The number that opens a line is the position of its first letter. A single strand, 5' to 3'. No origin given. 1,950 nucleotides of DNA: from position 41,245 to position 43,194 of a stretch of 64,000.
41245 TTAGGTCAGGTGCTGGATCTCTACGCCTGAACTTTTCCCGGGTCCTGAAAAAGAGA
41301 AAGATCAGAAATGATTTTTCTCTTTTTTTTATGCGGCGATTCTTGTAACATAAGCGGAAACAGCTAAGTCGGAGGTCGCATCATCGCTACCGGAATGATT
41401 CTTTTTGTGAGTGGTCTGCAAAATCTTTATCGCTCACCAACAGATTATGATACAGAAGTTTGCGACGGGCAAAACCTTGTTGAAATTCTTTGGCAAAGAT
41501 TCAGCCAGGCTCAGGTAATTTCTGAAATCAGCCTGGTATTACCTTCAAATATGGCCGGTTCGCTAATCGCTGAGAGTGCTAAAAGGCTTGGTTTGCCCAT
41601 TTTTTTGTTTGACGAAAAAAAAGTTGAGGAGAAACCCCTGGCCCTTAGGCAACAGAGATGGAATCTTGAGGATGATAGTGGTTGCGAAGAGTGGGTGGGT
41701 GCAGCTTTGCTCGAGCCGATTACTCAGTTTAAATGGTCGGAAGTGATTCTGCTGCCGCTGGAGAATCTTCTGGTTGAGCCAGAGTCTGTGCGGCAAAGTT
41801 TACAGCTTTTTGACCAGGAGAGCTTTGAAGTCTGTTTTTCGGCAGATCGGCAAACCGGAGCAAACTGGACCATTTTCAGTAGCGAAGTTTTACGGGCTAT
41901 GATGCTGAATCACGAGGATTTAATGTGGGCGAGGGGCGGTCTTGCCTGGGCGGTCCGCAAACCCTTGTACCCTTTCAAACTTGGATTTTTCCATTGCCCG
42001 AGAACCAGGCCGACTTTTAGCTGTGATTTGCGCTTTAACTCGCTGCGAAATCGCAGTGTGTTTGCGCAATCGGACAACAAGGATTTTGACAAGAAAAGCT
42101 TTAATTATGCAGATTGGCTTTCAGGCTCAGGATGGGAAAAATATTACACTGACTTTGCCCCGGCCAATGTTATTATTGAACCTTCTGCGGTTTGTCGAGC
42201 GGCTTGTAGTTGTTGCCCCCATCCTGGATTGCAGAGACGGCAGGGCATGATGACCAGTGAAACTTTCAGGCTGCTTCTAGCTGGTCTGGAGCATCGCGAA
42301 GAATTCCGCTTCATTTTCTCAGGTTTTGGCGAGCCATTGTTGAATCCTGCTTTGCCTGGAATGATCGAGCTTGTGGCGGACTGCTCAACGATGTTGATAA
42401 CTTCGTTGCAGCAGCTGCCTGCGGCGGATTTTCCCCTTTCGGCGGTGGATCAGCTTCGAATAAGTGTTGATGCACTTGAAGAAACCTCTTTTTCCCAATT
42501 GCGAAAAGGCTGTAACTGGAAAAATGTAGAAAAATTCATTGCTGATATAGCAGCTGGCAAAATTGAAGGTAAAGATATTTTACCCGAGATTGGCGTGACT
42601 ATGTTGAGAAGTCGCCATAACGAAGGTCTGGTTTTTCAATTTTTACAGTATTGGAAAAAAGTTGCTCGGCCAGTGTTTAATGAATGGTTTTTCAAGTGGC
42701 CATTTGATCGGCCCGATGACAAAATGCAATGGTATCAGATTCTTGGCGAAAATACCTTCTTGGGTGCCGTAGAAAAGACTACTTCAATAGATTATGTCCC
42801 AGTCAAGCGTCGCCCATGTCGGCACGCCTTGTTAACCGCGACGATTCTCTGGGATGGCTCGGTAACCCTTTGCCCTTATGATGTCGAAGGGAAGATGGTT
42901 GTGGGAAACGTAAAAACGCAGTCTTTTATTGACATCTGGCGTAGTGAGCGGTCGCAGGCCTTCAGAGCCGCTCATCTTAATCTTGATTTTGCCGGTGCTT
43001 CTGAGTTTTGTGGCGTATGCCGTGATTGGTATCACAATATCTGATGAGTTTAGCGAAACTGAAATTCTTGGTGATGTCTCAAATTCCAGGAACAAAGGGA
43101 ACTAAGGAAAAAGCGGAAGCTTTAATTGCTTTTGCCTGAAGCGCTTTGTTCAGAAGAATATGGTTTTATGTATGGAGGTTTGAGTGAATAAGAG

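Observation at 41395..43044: Radical SAM-SPASM enzyme fused to a degenerate sugar-nucleotide (cytidylyltransferase-like) domain inside the flagellin glycosylation region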

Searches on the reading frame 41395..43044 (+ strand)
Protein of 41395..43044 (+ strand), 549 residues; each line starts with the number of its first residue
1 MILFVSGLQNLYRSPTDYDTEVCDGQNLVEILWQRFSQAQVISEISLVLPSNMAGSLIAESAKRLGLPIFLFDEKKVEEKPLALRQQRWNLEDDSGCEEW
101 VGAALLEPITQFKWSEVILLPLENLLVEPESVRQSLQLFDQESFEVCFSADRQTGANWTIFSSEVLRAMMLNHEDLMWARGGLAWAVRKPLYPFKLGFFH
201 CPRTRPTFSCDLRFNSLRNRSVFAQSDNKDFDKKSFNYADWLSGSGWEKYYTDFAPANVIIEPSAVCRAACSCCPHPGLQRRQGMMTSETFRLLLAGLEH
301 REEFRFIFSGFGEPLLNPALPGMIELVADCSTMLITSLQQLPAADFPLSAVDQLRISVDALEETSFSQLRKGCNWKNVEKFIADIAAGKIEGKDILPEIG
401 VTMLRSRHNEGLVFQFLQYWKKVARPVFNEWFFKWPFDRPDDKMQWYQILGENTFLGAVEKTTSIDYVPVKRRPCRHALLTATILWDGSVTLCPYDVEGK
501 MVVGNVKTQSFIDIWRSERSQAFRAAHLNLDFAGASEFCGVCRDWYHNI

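Call 3: search_protein_families(library=pfam, proteins=[window:41395-43044:+], max_evalue=10)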
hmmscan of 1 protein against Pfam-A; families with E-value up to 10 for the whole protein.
window:41395-43044:+ (549 aa): 2 families
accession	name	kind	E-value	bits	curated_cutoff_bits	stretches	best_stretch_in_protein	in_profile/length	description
PF13186.11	SPASM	-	2.5e-13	50.5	21.5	1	475-542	1-66/67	Iron-sulfur cluster-binding domain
PF04055.27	Radical_SAM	-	0.00025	21.7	29.5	1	261-391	1-142/166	Radical SAM superfamily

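Call 4: search_protein_families(library=ncbifam, proteins=[window:41395-43044:+], max_evalue=10)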
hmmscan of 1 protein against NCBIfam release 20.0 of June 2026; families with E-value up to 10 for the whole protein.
window:41395-43044:+ (549 aa): 14 families
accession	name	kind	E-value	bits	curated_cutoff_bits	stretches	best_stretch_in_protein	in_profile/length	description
TIGR04321.1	spiroSPASM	subfamily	1.1e-24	87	250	1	249-546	223-506/510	spiro-SPASM protein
TIGR04317.1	W_rSAM_matur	equivalog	2.8e-18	66.2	380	2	258-423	5-174/349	tungsten cofactor oxidoreductase radical SAM maturase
TIGR04311.1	rSAM_Geo_metal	subfamily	1.9e-14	53.6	400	2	256-410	2-164/423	radical SAM/SPASM family putative metalloenzyme maturase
NF033640.1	N_Twi_rSAM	subfamily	6.3e-05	22.2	170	2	475-543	5-70/398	twitch domain-containing radical SAM protein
TIGR04055.1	rSAM_NirJ2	equivalog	0.0011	18.5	500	2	484-543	245-304/326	putative heme d1 biosynthesis radical SAM protein NirJ2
TIGR03962.1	mycofact_rSAM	equivalog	0.002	17.4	265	1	487-540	253-304/339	mycofactocin radical SAM maturase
TIGR04133.1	rSAM_w_lipo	hypoth_equivalog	0.002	17.1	425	1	474-526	260-310/350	TIGR04133 family radical SAM/SPASM protein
TIGR02666.1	moaA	equivalog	0.003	16.6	284.05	1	267-387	20-152/336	GTP 3',8-cyclase MoaA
TIGR04085.1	rSAM_more_4Fe4S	domain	0.0047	17.3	27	1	475-543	1-65/93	SPASM domain-containing protein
NF050035.1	rSAM_WgK_link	exception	0.028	13.4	650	1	474-543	268-335/367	radical SAM/SPASM peptide maturase WgkB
TIGR03972.1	rSAM_TYW1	equivalog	0.046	12.8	317.95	1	308-382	124-203/297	4-demethylwyosine synthase TYW1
NF053743.1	LipS2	equivalog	0.06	12.8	270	1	347-387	123-162/292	LipS2 family lipoyl synthase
TIGR02668.1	moaA_archaeal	equivalog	0.068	12.1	325.25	1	264-382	17-140/303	GTP 3',8-cyclase MoaA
TIGR04163.1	rSAM_cobopep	equivalog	0.19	10.4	375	1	247-298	54-106/428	peptide-modifying radical SAM enzyme CbpB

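Call 8: find_homologous_proteins(query=window:41395-43044:+, max_evalue=0.001)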
Query window:41395-43044:+ (549 aa): 70 proteins with E <= 0.001 among 8000 candidates.
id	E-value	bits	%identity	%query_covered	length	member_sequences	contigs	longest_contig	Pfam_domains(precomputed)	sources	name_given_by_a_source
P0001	0.0e+0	1281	100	99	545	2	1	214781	PF13186.12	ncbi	-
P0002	0.0e+0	1043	81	99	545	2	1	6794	PF13186.12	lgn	-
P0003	8.9e-238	808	62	100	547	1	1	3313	PF13186.12,PF04055.28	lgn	-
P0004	3.6e-235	800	61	100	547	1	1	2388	PF13186.12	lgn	-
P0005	1.6e-217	742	58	99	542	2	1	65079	PF13186.12,PF04055.28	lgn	-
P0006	1.1e-212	725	57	100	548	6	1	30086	PF13186.12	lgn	-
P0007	5.1e-211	720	56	100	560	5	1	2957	PF13186.12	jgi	jgi:radical SAM protein with 4Fe4S-binding SPASM domain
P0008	1.0e-203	696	53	100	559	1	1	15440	PF13186.12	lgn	-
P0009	4.4e-199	681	52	100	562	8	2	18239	PF13186.12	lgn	-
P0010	2.2e-197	675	50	100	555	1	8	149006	PF13186.12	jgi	jgi:radical SAM protein with 4Fe4S-binding SPASM domain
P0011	1.0e-196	673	52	100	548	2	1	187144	PF13186.12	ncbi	ncbi:MAG: hypothetical protein Kow0029_04210 [Candidatus Rifleibacteriota bacterium]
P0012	4.3e-191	654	53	95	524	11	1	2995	PF13186.12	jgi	jgi:radical SAM protein with 4Fe4S-binding SPASM domain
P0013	4.1e-176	605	50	91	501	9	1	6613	PF13186.12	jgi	jgi:radical SAM protein with 4Fe4S-binding SPASM domain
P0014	1.7e-175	603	48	100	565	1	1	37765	PF13186.12,PF04055.28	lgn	-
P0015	9.3e-175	600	48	100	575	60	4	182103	PF13186.12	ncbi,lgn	-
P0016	4.0e-174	598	48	100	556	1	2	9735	PF13186.12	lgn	-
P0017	1.8e-173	596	48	96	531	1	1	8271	PF13186.12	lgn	-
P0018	4.2e-170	585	48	100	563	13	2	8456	PF13186.12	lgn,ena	-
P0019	3.3e-169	582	47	99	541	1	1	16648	PF13186.12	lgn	-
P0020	5.2e-168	578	46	99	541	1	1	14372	PF13186.12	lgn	-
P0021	5.8e-168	578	47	100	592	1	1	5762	PF13186.12,PF04055.28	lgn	-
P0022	8.4e-167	574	47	100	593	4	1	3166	PF13186.12,PF04055.28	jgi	-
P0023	9.1e-167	574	45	100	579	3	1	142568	PF13186.12,PF04055.28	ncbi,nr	ncbi:MAG: SPASM domain-containing protein [Candidatus Riflebacteria bacterium]|nr:SPASM domain-conta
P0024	2.2e-166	573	48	96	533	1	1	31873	PF13186.12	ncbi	-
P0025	5.9e-163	561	45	100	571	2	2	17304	PF13186.12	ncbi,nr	ncbi:MAG TPA: SPASM domain-containing protein [Candidatus Rifleibacterium sp.]|nr:SPASM domain-conta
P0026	5.7e-160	552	44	100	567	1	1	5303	PF13186.12,PF04055.28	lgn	-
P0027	6.1e-160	551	46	100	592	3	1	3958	PF13186.12,PF04055.28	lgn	-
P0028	1.3e-159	550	46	95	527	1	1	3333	PF13186.12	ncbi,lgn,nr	ncbi:MAG: SPASM domain-containing protein [Candidatus Riflebacteria bacterium]|nr:SPASM domain-conta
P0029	1.7e-157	543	47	95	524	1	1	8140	PF13186.12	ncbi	-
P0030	3.2e-157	542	50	85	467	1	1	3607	PF13186.12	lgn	-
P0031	5.1e-157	542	48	95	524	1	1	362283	PF13186.12,PF04055.28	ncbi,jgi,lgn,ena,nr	ncbi:MAG: hypothetical protein CVV42_15550 [Candidatus Riflebacteria bacterium HGW-Riflebacteria-2]|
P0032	9.7e-157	541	46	95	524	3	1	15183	PF13186.12,PF04055.28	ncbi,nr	ncbi:MAG: hypothetical protein GX569_09375 [Candidatus Riflebacteria bacterium]|nr:hypothetical prot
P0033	1.4e-156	540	47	92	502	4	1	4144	PF13186.12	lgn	-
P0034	6.2e-156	538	44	100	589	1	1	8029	PF13186.12,PF04055.28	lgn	-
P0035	2.2e-154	533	48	91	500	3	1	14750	PF13186.12,PF04055.28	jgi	jgi:radical SAM protein with 4Fe4S-binding SPASM domain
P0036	3.0e-154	533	46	95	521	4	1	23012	PF13186.12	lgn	-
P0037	2.3e-153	530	43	99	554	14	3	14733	PF13186.12,PF04055.28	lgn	-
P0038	5.0e-153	529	44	100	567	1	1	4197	PF13186.12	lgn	-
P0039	8.4e-152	525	44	98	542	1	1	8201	PF13186.12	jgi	-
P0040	1.7e-151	524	44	95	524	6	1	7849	PF13186.12,PF04055.28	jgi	-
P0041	2.4e-151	523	46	95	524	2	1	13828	PF13186.12,PF04055.28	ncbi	-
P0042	3.9e-150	519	45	95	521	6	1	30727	PF13186.12,PF04055.28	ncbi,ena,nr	ncbi:MAG TPA: hypothetical protein DCG57_10555 [Candidatus Riflebacteria bacterium]|nr:hypothetical 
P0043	9.6e-146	505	41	100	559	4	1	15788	PF13186.12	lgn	-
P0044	1.1e-144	501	41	100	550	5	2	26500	PF13186.12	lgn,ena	-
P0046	2.8e-141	490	42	100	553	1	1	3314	PF13186.12,PF04055.28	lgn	-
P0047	5.8e-141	489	41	100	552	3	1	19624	PF13186.12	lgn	-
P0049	1.1e-138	481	39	100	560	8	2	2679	PF13186.12,PF04055.28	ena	-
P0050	2.6e-138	480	40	100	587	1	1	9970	PF04055.28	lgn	-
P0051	1.4e-137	478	39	100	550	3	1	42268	PF13186.12,PF04055.28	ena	-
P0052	3.3e-137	476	41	100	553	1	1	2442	PF13186.12,PF04055.28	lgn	-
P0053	5.7e-137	476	41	100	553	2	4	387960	PF13186.12,PF04055.28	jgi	-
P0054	8.5e-137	475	39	100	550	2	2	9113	PF13186.12,PF04055.28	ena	-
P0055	8.1e-136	472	45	85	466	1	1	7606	PF13186.12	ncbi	-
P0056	1.6e-135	471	41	95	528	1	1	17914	PF04055.28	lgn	-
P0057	1.7e-135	471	46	79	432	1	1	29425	PF13186.12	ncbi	-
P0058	1.2e-131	458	38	100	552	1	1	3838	PF13186.12,PF04055.28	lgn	-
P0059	5.2e-131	456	43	84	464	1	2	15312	PF13186.12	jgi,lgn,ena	-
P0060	6.7e-131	456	39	100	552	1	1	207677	PF13186.12,PF04055.28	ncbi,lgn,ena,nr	ncbi:MAG: radical SAM protein [Candidatus Riflebacteria bacterium]|nr:radical SAM protein [Candidatu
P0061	9.7e-129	448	44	80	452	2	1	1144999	PF13186.12,PF04055.28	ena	-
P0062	3.4e-123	430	40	95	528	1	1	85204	PF13186.12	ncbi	-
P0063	1.7e-121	425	39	95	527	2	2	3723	PF13186.12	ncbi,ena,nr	ncbi:MAG TPA: SPASM domain-containing protein [Candidatus Ozemobacteraceae bacterium]|nr:SPASM domai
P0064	9.2e-113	396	48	71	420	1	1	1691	PF04055.28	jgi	-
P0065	5.2e-109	383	49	60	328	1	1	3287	PF13186.12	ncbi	-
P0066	2.1e-8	51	23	80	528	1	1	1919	PF13186.12,PF04055.28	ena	-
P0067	5.7e-8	50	24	52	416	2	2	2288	PF13186.12,PF04055.28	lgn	-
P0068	4.1e-6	44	26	52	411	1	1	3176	PF13186.12,PF04055.28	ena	-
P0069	9.6e-5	39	31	28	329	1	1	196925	PF04055.28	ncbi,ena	-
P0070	1.9e-4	38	21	52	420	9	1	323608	PF13186.12,PF04055.28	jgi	jgi:MoaA/NifB/PqqE/SkfB family radical SAM enzyme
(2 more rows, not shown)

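Call 9: search_solved_structures(query=window:41395-43044:+, max_evalue=1, show_alignments=2)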
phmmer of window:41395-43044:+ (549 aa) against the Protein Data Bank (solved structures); distinct sequences matched with E-value up to 1: 3.
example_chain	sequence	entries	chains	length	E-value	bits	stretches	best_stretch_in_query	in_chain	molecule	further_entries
4m7t_A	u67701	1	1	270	2.4e-06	29.4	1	482-543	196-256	BtrN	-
4m7s_A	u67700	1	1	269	3.4e-06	29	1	482-543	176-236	BtrN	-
7wzv_A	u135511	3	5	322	0.049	15.2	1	256-358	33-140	4Fe-4S cluster-binding domain-containing protein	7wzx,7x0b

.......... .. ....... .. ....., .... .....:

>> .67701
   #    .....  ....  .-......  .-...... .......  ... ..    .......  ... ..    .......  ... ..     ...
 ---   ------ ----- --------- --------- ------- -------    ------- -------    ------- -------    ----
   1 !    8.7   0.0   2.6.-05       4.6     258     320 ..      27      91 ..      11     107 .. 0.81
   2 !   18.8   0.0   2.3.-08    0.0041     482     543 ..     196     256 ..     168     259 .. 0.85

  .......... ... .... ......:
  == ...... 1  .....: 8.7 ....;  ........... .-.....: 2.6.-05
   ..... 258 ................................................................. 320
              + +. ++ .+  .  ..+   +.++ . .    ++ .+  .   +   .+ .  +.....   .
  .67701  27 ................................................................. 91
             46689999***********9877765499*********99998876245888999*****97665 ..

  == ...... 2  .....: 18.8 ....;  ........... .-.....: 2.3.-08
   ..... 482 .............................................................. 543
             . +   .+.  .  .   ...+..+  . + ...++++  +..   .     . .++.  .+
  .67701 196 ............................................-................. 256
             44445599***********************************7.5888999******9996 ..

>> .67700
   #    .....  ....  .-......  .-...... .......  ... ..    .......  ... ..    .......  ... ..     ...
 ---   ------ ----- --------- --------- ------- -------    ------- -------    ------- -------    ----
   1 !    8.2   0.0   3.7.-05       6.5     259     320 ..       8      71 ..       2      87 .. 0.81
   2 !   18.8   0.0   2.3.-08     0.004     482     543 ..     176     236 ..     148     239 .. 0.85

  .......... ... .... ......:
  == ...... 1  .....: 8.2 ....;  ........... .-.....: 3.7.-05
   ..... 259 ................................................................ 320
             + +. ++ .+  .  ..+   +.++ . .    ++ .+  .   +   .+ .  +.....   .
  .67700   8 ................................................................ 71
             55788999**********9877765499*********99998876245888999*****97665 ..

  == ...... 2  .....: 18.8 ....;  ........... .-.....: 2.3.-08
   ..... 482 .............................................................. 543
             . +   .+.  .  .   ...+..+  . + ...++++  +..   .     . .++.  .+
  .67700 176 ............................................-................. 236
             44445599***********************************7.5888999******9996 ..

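Call 14: find_encoding_contigs(protein=P0011, flank=10000, max_places=2)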
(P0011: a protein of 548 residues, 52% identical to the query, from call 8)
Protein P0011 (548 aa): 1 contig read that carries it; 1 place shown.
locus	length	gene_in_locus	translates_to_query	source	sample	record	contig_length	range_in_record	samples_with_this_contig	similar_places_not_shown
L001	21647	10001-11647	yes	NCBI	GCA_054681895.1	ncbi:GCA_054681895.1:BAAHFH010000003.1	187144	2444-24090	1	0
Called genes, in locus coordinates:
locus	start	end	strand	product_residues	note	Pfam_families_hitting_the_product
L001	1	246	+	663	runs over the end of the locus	PF00669:Flagellin_N, PF00700:Flagellin_C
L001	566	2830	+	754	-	PF00669:Flagellin_N, PF00700:Flagellin_C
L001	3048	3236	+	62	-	-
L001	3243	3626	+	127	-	PF03646:FlaG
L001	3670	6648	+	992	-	PF02465:FliD_N, PF07195:FliD_C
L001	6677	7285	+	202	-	PF27299:TP0873_N, PF26154:DUF8042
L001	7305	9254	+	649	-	PF01973:MptE-like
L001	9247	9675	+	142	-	PF02561:FliS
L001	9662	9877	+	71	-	-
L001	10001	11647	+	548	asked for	PF13186:SPASM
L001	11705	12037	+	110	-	PF01329:Pterin_4a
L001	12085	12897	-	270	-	-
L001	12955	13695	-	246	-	PF11209:LmeA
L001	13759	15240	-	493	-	-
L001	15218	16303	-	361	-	PF03739:LptF_LptG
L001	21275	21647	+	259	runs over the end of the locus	PF02348:CTP_transf_3, PF12804:NTP_transf_3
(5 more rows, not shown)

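Call 15: find_encoding_contigs(protein=P0053, flank=10000, max_places=2)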
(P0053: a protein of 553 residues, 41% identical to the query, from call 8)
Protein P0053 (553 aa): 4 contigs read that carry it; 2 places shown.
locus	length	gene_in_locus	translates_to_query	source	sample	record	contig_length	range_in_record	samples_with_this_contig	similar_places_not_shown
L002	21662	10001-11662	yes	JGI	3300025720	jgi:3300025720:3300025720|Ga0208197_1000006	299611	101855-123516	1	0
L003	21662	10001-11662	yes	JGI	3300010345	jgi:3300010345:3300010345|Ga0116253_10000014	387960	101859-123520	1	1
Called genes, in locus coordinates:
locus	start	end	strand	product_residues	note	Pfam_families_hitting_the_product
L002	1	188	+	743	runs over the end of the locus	PF00669:Flagellin_N, PF00700:Flagellin_C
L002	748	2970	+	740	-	PF00669:Flagellin_N, PF00700:Flagellin_C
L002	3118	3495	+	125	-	PF03646:FlaG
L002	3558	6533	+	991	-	PF02465:FliD_N, PF07195:FliD_C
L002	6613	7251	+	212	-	PF27299:TP0873_N (weak), PF26154:DUF8042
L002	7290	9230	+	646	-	PF01973:MptE-like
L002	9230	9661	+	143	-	PF02561:FliS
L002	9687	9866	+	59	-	-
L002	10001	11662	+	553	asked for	PF04055:Radical_SAM, PF13186:SPASM (weak)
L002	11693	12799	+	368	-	PF02445:NadA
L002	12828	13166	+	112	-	PF01329:Pterin_4a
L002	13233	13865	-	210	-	-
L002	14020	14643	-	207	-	PF06940:DUF1287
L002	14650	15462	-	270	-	-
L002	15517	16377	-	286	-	PF11209:LmeA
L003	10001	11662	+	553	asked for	PF04055:Radical_SAM, PF13186:SPASM (weak)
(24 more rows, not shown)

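Call 16: find_encoding_contigs(protein=P0023, flank=10000, max_places=2)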
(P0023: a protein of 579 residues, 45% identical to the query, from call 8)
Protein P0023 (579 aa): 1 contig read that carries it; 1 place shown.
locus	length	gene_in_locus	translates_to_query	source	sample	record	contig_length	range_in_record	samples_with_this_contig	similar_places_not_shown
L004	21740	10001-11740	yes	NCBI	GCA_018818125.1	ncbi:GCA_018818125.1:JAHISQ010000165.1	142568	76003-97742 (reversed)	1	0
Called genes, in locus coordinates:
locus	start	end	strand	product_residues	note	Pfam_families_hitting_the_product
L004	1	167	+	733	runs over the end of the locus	PF00669:Flagellin_N, PF00700:Flagellin_C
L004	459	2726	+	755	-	PF00669:Flagellin_N, PF00700:Flagellin_C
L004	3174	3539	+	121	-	PF03646:FlaG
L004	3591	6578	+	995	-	PF02465:FliD_N, PF07195:FliD_C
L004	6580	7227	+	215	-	PF27299:TP0873_N, PF26154:DUF8042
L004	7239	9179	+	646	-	PF20157:Maf_flag10_N (faint), PF01973:MptE-like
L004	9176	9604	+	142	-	PF02561:FliS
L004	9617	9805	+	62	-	-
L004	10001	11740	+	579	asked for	PF04055:Radical_SAM (weak), PF13186:SPASM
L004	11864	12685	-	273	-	-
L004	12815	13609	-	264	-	PF11209:LmeA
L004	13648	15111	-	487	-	-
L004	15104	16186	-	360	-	PF03739:LptF_LptG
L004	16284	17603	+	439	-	PF03721:UDPG_MGDP_dh_N, PF00984:UDPG_MGDP_dh, PF03720:UDPG_MGDP_dh_C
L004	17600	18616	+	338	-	PF00483:NTP_transferase, PF01128:IspD (faint), PF12804:NTP_transf_3, PF25084:LbH_EIF2B (faint), PF25087:GMPPB_C (weak)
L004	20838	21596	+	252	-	PF02348:CTP_transf_3, PF12804:NTP_transf_3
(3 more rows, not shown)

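Call 20: search_protein_families(library=pfam, proteins=[P0066, P0067, P0069], max_evalue=0.1)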
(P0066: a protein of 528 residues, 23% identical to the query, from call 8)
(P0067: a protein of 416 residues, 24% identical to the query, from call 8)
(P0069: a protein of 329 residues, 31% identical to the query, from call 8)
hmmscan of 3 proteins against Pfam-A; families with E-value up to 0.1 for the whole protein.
P0066 (528 aa): 2 families
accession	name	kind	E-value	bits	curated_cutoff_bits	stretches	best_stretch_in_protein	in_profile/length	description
PF13186.11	SPASM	-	5.1e-07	30.3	21.5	1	459-522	1-66/67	Iron-sulfur cluster-binding domain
PF04055.27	Radical_SAM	-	8.2e-07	29.8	29.5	1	283-389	27-136/166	Radical SAM superfamily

P0067 (416 aa): 4 families
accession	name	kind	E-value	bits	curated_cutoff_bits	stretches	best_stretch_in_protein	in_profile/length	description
PF04055.27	Radical_SAM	-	2.6e-15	57.5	29.5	1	58-188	1-136/166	Radical SAM superfamily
PF13186.11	SPASM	-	7.1e-14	52.3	21.5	1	305-385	1-66/67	Iron-sulfur cluster-binding domain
PF13353.11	Fer4_12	-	0.0035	18.1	22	1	62-171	13-123/137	4Fe-4S single cluster domain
PF04014.23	MazE_antitoxin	-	0.013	15.8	24.7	1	13-50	6-43/48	Antidote-toxin recognition MazE, bacterial antitoxin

P0069 (329 aa): 4 families
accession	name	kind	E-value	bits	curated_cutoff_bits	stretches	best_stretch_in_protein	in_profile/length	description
PF04055.27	Radical_SAM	-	5.1e-12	46.7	29.5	1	58-186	1-134/166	Radical SAM superfamily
PF04014.23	MazE_antitoxin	-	0.00082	19.7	24.7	1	11-51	4-44/48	Antidote-toxin recognition MazE, bacterial antitoxin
PF13353.11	Fer4_12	-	0.0093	16.7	22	1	61-172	12-124/137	4Fe-4S single cluster domain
PF02381.23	MraZ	-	0.038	14.4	23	1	5-28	4-27/72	MraZ protein, putative antitoxin-like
